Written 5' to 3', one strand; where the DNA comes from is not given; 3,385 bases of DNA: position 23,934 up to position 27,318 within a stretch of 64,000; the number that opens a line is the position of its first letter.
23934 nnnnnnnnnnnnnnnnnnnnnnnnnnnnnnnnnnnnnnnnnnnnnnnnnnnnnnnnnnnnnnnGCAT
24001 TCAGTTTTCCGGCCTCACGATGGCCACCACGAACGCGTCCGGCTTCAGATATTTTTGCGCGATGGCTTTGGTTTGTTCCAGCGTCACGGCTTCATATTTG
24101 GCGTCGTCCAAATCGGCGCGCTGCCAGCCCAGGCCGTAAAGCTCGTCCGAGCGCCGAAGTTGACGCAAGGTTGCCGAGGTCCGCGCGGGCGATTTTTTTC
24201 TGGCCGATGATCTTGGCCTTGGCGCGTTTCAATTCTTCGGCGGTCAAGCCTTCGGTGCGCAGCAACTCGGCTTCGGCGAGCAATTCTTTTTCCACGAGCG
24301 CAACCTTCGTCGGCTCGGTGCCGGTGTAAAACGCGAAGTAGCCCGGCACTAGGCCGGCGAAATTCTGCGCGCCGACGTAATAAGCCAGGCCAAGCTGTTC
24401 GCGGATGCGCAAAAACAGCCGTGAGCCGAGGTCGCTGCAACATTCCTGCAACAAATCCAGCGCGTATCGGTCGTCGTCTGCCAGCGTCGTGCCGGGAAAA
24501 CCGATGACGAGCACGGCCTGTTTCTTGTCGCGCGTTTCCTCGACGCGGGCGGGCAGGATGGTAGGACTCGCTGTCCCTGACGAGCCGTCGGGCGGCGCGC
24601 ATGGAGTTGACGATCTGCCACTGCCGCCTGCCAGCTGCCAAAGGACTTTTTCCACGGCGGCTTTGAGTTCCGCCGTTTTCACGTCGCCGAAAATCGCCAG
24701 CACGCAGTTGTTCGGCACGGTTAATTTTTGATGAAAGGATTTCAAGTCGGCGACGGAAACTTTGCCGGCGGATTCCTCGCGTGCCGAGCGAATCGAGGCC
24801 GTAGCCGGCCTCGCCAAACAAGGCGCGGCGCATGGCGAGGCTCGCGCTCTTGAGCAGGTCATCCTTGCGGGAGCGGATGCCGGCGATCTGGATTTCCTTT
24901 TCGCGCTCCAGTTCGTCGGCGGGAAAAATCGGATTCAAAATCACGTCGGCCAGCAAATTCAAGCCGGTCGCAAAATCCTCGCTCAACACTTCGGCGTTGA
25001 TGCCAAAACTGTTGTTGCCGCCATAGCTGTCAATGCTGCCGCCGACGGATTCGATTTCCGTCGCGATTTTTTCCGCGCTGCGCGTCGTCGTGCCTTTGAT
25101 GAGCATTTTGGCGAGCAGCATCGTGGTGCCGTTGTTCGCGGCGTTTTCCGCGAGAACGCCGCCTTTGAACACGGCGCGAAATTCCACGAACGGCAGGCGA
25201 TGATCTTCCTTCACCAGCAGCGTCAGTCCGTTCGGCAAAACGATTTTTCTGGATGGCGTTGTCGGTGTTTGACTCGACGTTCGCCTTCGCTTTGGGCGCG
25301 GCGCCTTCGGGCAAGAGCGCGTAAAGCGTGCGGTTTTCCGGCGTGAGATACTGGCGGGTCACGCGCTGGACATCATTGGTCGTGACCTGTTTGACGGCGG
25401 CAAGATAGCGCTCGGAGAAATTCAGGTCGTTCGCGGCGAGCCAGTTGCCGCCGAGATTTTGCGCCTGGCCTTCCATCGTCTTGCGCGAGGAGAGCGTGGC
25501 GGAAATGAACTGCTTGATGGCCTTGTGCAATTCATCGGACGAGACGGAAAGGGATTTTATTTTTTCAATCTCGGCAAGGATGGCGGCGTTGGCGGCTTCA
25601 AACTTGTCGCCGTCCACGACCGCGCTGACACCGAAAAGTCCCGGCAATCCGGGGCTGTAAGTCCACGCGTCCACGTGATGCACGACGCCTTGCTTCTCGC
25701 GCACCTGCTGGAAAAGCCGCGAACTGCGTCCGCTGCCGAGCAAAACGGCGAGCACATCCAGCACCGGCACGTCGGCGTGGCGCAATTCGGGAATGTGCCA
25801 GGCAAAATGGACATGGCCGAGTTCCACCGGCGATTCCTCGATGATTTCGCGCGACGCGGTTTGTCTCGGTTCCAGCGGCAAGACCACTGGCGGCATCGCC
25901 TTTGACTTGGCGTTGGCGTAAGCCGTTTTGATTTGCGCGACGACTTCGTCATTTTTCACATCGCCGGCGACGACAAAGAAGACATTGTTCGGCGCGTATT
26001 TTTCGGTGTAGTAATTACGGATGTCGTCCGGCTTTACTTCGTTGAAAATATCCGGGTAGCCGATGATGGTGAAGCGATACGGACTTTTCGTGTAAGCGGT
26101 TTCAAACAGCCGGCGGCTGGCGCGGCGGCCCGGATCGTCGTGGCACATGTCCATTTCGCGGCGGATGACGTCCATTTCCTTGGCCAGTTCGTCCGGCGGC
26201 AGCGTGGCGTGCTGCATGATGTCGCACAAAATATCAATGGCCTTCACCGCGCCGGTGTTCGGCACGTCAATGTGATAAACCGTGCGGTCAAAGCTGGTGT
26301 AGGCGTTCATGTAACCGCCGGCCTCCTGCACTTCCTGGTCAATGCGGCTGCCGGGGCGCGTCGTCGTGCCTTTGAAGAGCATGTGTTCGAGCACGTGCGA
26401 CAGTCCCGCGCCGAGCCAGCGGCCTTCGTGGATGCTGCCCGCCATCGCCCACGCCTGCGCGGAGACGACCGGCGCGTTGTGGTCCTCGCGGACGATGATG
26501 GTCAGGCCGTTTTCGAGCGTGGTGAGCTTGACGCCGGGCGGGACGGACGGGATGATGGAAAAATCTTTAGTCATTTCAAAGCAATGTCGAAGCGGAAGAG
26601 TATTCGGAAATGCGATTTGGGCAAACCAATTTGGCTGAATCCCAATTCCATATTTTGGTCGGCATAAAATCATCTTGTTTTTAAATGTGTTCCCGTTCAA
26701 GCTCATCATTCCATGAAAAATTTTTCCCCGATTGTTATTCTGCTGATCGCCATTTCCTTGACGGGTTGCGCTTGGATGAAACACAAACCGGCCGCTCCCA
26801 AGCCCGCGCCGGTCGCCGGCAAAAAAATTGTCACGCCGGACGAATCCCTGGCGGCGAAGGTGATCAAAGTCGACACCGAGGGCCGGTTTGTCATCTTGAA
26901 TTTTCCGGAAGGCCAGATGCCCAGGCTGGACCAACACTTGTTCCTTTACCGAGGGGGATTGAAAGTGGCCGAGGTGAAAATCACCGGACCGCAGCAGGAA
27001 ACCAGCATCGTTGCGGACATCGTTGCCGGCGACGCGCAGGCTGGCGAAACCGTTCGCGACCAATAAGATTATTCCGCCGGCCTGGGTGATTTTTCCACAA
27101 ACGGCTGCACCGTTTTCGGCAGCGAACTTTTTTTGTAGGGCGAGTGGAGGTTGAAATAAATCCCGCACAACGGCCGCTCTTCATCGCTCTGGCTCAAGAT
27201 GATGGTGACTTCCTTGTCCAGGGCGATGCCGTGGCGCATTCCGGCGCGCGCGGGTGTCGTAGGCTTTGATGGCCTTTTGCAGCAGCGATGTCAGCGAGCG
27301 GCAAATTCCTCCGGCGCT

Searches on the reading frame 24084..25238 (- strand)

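Call 65: search_protein_families(library=pfam, proteins=[window:24084-25238:-], max_evalue=0.00001)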
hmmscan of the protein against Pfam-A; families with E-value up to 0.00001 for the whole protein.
window:24084-25238:- (384 aa): 1 family
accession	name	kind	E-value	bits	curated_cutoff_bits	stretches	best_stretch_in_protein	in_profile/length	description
PF00675.25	Peptidase_M16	-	2.4e-17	63.6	22.3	1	10-117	5-112/149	Insulinase (Peptidase family M16)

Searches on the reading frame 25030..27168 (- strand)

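Call 65: search_protein_families(library=pfam, proteins=[window:25030-27168:-], max_evalue=0.00001)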
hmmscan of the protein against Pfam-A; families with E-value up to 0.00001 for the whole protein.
window:25030-27168:- (712 aa): 2 families
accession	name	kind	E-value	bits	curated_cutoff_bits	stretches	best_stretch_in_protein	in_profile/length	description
PF05193.26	Peptidase_M16_C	-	9.6e-36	123.8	23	1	378-553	2-180/181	Peptidase M16 inactive domain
PF00675.25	Peptidase_M16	-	7.9e-29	100.9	22.3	1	224-367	2-144/149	Insulinase (Peptidase family M16)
